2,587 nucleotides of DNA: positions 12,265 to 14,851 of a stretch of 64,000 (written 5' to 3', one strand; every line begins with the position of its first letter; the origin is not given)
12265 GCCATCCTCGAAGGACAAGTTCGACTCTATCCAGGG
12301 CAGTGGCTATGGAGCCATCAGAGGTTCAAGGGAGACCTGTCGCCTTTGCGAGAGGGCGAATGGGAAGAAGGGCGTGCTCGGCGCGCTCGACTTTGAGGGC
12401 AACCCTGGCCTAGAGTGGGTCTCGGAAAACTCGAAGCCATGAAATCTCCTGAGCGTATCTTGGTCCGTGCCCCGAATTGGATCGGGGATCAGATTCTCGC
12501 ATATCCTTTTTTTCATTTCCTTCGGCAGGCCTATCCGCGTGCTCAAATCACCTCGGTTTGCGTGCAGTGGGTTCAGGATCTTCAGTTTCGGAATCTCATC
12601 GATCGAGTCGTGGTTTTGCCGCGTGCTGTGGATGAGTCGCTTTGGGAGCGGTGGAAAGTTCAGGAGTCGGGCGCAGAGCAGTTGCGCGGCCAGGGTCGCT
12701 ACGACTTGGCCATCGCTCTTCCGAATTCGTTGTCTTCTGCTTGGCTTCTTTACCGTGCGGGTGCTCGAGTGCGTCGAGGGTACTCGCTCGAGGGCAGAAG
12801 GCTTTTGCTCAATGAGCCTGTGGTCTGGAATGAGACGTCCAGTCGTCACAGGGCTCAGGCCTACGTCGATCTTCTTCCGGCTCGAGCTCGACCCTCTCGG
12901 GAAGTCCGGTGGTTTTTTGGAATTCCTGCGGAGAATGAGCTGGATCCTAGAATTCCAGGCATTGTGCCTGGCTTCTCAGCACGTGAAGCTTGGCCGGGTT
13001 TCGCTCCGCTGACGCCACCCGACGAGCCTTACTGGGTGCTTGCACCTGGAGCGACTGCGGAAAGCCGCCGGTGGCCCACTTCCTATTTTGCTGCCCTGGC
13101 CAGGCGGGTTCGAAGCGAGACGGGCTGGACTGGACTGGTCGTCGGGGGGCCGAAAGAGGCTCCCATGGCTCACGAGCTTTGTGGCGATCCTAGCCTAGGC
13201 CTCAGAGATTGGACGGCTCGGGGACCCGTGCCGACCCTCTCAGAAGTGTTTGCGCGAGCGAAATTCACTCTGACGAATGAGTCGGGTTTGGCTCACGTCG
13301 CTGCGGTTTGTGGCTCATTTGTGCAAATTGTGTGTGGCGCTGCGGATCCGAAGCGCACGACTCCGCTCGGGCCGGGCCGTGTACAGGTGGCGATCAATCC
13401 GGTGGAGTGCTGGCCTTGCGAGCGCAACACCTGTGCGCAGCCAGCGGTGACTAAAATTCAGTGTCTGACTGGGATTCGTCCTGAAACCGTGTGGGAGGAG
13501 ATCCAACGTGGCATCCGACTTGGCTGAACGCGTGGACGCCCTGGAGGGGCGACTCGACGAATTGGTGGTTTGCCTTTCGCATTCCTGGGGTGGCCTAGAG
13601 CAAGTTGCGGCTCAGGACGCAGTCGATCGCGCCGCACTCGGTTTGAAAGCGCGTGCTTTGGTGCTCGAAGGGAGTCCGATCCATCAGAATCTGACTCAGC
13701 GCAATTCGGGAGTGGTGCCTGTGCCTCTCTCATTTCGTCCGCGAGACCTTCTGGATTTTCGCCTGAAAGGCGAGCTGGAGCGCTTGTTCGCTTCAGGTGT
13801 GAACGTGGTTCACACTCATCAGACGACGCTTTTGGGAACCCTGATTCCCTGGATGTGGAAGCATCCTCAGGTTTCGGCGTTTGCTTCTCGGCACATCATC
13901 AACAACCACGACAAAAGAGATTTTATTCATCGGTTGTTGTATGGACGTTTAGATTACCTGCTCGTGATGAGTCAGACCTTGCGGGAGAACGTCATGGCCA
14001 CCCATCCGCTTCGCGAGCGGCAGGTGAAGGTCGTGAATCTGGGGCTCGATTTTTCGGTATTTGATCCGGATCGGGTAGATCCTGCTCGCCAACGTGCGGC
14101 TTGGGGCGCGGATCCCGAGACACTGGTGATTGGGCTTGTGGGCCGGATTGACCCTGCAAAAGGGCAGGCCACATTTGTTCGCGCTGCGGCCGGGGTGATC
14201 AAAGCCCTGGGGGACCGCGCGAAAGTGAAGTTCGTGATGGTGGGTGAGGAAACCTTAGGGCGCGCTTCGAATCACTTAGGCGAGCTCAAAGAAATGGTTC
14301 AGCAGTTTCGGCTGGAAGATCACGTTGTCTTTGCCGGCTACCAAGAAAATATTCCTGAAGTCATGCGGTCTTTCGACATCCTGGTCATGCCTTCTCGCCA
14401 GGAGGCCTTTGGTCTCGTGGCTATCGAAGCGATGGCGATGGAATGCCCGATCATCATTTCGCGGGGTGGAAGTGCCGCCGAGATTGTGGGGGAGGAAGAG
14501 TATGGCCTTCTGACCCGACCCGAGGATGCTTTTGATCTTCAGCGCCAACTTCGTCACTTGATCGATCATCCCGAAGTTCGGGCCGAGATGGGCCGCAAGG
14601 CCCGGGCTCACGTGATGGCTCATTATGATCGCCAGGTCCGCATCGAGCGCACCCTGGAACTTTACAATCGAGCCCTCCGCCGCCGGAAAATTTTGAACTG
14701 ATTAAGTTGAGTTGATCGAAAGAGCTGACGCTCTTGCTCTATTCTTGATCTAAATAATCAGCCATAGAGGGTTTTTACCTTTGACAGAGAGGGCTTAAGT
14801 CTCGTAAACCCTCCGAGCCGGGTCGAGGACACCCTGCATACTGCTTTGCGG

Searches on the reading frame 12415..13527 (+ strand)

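Call 89: search_protein_families(library=pfam, proteins=[window:12415-13527:+], max_evalue=0.00001)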
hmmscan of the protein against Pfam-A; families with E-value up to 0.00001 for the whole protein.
window:12415-13527:+ (370 aa): 1 family
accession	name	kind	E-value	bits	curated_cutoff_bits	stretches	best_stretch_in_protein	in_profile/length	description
PF01075.23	Glyco_transf_9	-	6.8e-23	81.7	22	1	90-342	8-243/247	Glycosyltransferase family 9 (heptosyltransferase)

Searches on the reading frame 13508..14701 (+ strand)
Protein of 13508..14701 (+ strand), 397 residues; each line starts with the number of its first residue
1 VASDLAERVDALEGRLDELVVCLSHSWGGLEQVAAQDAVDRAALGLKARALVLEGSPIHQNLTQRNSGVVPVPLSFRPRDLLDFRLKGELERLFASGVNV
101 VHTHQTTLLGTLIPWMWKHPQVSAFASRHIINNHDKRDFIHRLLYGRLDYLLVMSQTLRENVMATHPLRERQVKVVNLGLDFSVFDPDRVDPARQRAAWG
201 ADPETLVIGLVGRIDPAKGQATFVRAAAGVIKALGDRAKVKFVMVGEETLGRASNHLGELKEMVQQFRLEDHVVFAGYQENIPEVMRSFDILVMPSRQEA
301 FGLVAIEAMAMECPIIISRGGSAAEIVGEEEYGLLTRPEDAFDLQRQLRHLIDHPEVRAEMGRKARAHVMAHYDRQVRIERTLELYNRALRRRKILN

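Call 89: search_protein_families(library=pfam, proteins=[window:13508-14701:+], max_evalue=0.00001)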
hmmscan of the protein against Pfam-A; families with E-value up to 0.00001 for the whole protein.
window:13508-14701:+ (397 aa): 6 families
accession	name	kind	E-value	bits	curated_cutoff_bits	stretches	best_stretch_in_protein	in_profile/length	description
PF00534.26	Glycos_transf_1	-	1.5e-34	119.4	26.4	1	194-367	4-171/172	Glycosyl transferases group 1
PF13692.12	Glyco_trans_1_4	-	1.1e-29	104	27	1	207-353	3-141/142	Glycosyl transferases group 1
PF20706.3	GT4-conflict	-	7.3e-17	61.9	26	1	141-330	140-323/385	Family 4 Glycosyltransferase in conflict systems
PF13524.12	Glyco_trans_1_2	-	1.9e-08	34.8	25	1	278-383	36-143/144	Glycosyl transferase-like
PF13439.12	Glyco_transf_4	-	4.7e-07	30.4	28.5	1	28-182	2-168/170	Glycosyltransferase Family 4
PF13579.12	Glyco_trans_4_4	-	9.5e-06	26.5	29.7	1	28-179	1-158/158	Glycosyl transferase 4-like domain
